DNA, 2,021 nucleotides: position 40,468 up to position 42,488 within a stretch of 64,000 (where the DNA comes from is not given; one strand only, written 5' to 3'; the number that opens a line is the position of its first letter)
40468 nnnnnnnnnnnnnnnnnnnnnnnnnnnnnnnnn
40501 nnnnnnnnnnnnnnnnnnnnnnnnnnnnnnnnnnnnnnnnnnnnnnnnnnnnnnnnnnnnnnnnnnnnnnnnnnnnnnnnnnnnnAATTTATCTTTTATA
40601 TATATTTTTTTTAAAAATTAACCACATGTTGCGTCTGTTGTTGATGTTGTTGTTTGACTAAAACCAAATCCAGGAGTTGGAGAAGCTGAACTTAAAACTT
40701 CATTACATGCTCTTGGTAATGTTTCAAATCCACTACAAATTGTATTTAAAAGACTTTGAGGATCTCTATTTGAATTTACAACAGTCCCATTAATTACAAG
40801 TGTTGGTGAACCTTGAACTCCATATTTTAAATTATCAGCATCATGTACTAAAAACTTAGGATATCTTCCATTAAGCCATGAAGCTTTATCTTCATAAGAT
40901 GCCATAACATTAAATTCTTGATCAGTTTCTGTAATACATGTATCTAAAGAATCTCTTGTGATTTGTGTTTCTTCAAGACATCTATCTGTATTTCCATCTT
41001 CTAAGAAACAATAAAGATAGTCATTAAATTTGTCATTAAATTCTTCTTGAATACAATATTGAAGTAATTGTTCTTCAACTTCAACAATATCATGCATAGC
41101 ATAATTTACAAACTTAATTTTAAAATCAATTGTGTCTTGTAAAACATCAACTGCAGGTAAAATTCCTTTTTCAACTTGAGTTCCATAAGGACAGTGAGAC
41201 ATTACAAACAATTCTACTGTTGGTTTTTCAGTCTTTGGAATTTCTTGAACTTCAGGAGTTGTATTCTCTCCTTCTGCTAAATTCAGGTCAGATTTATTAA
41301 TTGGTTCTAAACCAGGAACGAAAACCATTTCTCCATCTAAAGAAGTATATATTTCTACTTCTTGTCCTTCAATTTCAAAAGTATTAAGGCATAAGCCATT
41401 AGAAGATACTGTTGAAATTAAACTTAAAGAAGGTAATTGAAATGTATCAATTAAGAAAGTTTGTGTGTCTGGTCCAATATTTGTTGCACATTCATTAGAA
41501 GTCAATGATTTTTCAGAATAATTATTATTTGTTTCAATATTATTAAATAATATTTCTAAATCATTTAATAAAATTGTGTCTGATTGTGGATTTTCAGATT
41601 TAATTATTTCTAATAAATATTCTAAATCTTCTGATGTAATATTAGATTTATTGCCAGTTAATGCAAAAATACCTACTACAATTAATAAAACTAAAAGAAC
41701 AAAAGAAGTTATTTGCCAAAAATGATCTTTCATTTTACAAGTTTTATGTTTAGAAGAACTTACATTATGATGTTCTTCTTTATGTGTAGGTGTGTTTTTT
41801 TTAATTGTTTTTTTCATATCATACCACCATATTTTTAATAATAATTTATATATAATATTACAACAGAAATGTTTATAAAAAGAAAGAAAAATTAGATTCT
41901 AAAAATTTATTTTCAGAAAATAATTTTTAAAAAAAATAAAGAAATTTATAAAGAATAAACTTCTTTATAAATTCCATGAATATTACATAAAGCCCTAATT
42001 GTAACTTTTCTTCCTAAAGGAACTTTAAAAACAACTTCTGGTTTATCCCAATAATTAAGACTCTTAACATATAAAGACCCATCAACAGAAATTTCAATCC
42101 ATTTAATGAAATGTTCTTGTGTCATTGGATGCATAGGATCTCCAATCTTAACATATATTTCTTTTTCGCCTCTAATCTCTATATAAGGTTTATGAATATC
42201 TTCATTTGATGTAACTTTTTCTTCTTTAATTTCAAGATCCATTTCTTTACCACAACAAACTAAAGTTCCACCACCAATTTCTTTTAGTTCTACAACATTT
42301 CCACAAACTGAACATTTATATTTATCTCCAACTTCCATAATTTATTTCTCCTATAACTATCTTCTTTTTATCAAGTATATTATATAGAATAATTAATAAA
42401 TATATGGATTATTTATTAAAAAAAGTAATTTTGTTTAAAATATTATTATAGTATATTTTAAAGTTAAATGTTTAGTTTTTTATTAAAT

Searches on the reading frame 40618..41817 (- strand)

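Call 6: search_protein_families(library=pfam, proteins=[window:40618-41817:-], max_evalue=0.01)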
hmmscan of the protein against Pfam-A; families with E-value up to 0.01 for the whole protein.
window:40618-41817:- (399 aa): 1 family
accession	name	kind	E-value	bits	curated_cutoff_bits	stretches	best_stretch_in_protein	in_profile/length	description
PF13462.12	Thioredoxin_4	-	0.0054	17.4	23.2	0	200-360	16-163/165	Thioredoxin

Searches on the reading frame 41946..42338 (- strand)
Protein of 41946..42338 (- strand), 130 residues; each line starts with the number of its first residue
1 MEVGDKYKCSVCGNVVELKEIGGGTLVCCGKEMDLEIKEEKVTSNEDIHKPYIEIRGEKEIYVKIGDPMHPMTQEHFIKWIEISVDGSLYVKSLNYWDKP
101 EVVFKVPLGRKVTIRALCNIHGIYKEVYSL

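Call 6: search_protein_families(library=pfam, proteins=[window:41946-42338:-], max_evalue=0.01)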
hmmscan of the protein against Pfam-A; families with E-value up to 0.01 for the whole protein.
window:41946-42338:- (130 aa): 2 families
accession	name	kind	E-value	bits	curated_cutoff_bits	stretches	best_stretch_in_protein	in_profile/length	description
PF01880.24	Desulfoferrodox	-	1.3e-14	55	22.2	1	43-126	3-97/98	Desulfoferrodoxin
PF06397.17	Desulfoferrod_N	-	8.7e-14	51.3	23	1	2-35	2-35/36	Desulfoferrodoxin, N-terminal domain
